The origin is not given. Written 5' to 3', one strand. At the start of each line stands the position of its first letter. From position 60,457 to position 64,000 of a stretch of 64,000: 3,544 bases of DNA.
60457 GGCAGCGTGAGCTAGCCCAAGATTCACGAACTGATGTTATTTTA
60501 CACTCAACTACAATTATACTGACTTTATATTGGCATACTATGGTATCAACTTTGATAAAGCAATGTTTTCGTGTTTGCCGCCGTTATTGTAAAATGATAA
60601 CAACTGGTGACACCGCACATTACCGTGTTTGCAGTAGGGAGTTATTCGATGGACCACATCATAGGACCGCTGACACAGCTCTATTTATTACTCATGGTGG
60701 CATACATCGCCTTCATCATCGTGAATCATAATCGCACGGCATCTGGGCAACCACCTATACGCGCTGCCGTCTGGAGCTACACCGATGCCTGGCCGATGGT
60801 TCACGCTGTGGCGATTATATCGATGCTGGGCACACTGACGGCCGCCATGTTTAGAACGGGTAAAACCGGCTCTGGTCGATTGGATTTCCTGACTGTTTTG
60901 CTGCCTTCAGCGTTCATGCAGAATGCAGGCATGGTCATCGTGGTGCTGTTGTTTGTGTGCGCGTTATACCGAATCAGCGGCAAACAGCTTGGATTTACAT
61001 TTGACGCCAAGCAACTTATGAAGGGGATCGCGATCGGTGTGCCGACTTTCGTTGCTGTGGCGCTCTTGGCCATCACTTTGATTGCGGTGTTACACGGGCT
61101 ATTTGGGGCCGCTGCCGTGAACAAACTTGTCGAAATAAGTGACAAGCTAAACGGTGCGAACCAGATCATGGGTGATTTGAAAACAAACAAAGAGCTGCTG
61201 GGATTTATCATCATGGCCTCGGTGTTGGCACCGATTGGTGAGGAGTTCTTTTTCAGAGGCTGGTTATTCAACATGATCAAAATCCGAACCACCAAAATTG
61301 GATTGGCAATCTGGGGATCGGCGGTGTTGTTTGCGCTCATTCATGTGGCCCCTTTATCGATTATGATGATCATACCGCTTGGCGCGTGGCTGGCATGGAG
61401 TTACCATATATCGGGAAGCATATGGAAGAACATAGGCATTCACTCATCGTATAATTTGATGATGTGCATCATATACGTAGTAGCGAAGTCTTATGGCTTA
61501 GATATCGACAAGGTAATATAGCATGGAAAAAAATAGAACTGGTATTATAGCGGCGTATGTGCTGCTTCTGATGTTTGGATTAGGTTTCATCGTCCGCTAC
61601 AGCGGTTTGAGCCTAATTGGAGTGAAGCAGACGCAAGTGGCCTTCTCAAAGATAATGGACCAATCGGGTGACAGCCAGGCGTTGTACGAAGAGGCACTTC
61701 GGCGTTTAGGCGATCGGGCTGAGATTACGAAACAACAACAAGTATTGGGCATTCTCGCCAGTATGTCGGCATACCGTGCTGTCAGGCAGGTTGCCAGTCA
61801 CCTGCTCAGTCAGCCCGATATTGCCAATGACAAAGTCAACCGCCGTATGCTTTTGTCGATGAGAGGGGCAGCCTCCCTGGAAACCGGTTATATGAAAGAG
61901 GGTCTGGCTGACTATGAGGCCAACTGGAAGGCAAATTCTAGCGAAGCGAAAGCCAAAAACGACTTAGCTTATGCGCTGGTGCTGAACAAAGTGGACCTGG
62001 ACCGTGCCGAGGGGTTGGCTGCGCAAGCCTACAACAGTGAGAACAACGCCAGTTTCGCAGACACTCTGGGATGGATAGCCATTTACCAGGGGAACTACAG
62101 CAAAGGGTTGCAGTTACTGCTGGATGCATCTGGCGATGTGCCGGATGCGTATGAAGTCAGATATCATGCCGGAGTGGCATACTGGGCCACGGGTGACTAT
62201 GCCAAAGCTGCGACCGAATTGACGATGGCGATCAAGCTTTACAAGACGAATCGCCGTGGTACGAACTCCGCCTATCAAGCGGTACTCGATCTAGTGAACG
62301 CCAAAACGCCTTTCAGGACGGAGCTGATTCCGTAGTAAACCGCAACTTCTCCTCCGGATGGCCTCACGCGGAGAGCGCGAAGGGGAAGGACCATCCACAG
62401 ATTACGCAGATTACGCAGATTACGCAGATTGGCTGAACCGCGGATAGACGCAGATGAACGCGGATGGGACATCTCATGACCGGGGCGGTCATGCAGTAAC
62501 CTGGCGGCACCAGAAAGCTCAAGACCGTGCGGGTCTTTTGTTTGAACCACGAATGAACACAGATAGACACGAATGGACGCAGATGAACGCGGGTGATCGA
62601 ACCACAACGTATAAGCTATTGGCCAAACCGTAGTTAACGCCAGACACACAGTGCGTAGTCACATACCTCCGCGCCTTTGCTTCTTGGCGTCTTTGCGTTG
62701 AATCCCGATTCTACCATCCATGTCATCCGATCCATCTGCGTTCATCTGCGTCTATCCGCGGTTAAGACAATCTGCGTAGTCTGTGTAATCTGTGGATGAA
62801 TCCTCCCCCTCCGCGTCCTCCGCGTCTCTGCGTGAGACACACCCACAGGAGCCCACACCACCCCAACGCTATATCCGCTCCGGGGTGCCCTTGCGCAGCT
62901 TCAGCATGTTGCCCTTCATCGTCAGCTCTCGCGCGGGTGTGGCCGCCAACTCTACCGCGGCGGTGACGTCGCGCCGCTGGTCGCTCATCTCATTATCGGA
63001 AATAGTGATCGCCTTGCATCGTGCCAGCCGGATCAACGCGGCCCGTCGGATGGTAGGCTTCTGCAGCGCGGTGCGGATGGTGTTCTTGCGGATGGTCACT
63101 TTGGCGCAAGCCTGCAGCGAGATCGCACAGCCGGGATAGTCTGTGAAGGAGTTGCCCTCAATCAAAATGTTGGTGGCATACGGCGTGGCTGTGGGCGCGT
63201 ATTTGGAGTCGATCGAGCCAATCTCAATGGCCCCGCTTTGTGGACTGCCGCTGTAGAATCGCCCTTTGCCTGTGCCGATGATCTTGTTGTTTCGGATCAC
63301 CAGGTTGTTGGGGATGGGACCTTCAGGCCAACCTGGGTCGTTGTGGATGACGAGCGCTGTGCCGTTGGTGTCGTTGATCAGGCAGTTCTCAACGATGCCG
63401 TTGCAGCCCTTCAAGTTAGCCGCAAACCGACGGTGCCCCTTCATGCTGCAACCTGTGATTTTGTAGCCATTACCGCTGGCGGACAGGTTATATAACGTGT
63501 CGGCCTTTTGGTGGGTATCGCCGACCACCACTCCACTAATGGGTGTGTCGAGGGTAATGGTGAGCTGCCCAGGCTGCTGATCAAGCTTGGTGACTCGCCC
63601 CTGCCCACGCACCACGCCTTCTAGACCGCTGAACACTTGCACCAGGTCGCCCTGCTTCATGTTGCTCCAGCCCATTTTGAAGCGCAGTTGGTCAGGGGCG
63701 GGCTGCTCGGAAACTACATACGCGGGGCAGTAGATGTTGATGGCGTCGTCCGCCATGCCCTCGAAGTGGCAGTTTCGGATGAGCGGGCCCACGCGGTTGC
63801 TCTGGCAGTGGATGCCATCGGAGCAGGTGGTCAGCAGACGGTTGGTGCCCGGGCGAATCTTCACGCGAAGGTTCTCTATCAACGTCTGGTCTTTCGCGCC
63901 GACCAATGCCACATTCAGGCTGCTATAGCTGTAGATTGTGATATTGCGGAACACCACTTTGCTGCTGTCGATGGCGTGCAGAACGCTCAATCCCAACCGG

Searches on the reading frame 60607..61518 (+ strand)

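Call 24: search_protein_families(library=pfam, proteins=[window:60607-61518:+], max_evalue=0.001)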
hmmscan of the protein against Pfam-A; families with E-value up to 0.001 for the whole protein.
window:60607-61518:+ (304 aa): 1 family
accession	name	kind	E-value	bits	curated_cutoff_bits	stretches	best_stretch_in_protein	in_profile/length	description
PF02517.21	Rce1-like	-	6.5e-19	68.5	22.4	1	197-285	4-93/93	Type II CAAX prenyl endopeptidase Rce1-like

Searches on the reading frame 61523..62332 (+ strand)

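Call 24: search_protein_families(library=pfam, proteins=[window:61523-62332:+], max_evalue=0.001)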
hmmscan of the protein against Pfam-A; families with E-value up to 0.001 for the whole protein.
window:61523-62332:+ (270 aa): 4 families
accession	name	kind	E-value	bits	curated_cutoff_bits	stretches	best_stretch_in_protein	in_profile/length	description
PF13432.12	TPR_16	-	1.9e-08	35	32.7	1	182-240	3-61/65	Tetratricopeptide repeat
PF07719.23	TPR_2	-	9.9e-05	22.6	27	0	211-243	2-34/34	Tetratricopeptide repeat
PF14559.12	TPR_19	-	0.00045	20.9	25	1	187-238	2-53/68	Tetratricopeptide repeat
PF13428.12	TPR_14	-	0.00054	20.8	23.5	0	212-244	3-35/44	Tetratricopeptide repeat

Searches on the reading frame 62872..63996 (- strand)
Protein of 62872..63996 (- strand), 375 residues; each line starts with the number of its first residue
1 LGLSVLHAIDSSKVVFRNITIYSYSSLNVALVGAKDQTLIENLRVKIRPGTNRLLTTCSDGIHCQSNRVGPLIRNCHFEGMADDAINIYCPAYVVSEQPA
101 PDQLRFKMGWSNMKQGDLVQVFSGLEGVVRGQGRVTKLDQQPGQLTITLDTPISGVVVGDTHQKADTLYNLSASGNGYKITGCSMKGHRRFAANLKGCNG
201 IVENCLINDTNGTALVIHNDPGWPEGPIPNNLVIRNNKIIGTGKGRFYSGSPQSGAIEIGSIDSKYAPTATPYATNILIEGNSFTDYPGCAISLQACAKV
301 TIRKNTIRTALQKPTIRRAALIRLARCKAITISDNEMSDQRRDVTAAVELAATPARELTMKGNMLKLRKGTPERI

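Call 24: search_protein_families(library=pfam, proteins=[window:62872-63996:-], max_evalue=0.001)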
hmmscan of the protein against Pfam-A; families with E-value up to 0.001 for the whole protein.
window:62872-63996:- (375 aa): 2 families
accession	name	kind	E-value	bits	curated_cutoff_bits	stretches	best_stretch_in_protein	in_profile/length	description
PF13229.12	Beta_helix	-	8.8e-16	58.4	25.9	2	271-363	51-132/158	Right handed beta helix region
PF05048.19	NosD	-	6.9e-05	22.8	23.6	1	169-341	19-173/212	Periplasmic copper-binding protein (NosD)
